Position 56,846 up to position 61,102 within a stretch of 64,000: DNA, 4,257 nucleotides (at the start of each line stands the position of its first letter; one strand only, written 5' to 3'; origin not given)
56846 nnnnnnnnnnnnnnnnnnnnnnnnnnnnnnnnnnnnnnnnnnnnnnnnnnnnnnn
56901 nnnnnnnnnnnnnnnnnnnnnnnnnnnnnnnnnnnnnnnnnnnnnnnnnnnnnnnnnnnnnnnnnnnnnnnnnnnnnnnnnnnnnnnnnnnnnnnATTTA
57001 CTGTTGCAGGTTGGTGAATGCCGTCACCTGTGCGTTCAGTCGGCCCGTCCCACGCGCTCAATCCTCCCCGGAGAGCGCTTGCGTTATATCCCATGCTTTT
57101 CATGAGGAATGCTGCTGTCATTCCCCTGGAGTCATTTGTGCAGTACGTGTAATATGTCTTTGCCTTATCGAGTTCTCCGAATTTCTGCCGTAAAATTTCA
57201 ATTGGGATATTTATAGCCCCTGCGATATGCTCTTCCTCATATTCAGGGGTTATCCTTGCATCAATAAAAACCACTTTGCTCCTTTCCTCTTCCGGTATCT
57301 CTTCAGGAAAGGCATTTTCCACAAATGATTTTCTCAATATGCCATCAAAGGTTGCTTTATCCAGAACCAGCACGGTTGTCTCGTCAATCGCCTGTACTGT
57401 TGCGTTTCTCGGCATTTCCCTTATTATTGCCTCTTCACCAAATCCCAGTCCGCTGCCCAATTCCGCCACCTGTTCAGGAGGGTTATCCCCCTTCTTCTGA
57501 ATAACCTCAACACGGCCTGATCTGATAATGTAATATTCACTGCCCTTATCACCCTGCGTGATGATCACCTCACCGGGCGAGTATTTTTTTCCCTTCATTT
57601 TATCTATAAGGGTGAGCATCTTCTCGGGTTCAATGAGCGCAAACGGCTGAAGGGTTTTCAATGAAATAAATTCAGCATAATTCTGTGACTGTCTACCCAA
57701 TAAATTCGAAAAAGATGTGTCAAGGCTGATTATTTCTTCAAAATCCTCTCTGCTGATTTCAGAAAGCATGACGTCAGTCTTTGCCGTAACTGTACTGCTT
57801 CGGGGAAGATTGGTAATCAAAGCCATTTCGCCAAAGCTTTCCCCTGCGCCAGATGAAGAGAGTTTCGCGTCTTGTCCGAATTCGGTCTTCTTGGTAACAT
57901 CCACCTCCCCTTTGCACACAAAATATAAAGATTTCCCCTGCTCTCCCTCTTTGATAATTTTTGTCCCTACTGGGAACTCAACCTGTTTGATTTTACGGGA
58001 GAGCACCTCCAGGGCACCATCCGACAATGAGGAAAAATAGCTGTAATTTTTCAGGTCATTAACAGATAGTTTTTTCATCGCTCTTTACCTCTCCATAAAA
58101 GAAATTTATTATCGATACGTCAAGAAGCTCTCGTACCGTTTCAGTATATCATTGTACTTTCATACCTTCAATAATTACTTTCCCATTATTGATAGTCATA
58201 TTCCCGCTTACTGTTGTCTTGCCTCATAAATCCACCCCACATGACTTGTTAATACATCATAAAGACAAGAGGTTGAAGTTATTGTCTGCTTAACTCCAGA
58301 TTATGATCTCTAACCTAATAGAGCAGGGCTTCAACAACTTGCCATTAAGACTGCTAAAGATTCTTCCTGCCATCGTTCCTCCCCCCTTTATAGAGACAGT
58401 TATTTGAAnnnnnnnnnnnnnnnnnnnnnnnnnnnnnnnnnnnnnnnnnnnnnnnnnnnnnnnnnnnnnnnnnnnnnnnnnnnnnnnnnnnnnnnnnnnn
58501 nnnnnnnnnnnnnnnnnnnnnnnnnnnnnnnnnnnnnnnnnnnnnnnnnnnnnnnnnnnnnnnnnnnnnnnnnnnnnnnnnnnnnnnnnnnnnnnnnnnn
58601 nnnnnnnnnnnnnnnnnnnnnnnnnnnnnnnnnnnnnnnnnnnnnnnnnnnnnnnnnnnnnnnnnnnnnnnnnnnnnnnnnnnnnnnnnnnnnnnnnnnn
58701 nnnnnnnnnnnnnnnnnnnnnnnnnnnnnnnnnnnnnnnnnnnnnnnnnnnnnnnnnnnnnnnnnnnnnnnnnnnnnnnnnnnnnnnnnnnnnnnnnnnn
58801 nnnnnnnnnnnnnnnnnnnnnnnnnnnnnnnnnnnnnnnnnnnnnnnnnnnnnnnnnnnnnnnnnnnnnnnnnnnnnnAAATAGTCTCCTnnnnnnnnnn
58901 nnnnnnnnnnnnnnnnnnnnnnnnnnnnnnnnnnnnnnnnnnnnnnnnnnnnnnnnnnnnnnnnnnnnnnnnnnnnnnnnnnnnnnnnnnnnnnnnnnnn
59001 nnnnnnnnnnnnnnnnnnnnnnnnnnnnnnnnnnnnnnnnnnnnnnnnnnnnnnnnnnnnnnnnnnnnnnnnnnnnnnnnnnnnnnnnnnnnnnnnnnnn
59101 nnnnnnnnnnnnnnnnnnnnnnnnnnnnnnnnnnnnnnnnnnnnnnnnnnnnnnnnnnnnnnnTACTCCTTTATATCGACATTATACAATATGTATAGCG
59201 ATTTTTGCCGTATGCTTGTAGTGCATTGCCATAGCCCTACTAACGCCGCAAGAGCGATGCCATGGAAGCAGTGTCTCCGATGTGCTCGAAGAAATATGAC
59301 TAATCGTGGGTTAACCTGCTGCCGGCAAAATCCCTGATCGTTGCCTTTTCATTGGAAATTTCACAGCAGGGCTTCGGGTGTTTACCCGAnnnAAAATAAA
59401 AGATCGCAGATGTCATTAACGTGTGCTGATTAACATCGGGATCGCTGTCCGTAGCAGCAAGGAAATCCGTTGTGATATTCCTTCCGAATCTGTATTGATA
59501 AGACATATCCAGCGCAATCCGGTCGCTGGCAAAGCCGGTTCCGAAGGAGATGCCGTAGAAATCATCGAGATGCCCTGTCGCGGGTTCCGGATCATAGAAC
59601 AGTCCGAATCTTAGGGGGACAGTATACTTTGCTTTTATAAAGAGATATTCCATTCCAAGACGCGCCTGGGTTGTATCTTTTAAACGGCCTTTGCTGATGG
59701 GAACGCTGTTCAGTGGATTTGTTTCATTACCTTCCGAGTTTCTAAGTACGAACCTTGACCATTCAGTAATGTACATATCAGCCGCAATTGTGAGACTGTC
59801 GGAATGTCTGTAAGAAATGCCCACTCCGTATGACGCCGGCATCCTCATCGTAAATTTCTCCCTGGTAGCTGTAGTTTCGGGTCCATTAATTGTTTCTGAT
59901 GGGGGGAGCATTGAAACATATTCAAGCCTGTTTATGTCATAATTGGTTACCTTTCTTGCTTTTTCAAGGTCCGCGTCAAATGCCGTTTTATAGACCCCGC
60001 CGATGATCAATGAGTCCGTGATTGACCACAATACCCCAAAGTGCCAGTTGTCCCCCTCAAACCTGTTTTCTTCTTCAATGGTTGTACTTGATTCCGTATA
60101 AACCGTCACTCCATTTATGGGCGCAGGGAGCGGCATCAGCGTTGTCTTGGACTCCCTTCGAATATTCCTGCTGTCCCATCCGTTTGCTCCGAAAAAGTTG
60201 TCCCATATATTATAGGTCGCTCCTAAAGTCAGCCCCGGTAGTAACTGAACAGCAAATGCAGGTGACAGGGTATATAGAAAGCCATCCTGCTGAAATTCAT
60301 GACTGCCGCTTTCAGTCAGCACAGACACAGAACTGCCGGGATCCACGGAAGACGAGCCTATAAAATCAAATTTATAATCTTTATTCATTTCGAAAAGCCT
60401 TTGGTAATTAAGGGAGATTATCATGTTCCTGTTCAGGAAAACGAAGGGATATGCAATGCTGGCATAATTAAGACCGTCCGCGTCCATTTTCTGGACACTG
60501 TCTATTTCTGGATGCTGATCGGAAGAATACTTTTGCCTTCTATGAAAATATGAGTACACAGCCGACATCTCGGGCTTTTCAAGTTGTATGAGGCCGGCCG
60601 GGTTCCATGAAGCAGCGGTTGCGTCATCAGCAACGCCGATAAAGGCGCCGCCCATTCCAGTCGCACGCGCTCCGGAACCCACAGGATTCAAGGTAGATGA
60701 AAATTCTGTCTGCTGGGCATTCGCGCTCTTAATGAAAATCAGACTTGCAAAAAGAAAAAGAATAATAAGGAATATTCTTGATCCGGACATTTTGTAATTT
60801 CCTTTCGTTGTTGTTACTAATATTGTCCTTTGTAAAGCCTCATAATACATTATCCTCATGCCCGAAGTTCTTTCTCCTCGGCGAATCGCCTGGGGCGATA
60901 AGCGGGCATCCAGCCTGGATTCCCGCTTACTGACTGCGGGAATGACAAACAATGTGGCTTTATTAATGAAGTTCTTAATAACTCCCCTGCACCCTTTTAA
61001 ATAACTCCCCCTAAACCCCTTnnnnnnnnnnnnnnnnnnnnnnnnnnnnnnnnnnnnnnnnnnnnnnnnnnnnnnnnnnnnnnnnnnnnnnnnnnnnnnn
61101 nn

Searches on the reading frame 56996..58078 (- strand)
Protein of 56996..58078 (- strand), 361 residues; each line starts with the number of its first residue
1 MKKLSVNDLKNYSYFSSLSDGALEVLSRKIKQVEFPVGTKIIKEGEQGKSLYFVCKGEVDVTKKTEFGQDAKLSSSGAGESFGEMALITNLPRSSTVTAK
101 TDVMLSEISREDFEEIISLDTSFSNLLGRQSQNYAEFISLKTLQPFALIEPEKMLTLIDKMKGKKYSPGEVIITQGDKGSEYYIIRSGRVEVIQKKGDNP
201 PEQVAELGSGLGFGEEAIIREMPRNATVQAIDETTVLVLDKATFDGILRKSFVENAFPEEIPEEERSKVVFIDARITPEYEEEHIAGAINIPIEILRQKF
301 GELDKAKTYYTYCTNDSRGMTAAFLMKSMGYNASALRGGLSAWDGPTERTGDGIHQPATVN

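Call 74: search_protein_families(library=pfam, proteins=[window:56996-58078:-], max_evalue=0.00001)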
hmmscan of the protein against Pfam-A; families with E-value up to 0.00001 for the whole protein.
window:56996-58078:- (361 aa): 2 families
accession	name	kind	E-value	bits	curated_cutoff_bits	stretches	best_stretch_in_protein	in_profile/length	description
PF00027.35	cNMP_binding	-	8.9e-44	147.8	27.5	2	33-118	2-87/89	Cyclic nucleotide-binding domain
PF00581.25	Rhodanese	-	6.7e-16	59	22.2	1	266-343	11-99/102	Rhodanese-like domain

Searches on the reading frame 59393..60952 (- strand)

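Call 74: search_protein_families(library=pfam, proteins=[window:59393-60952:-], max_evalue=0.00001)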
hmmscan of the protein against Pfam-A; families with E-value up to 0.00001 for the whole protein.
window:59393-60952:- (520 aa): 1 family
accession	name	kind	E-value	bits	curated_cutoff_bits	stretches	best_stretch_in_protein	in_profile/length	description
PF03349.22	Toluene_X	-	7.5e-17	61.3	29.7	1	97-492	20-386/421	Outer membrane protein transport protein (OMPP1/FadL/TodX)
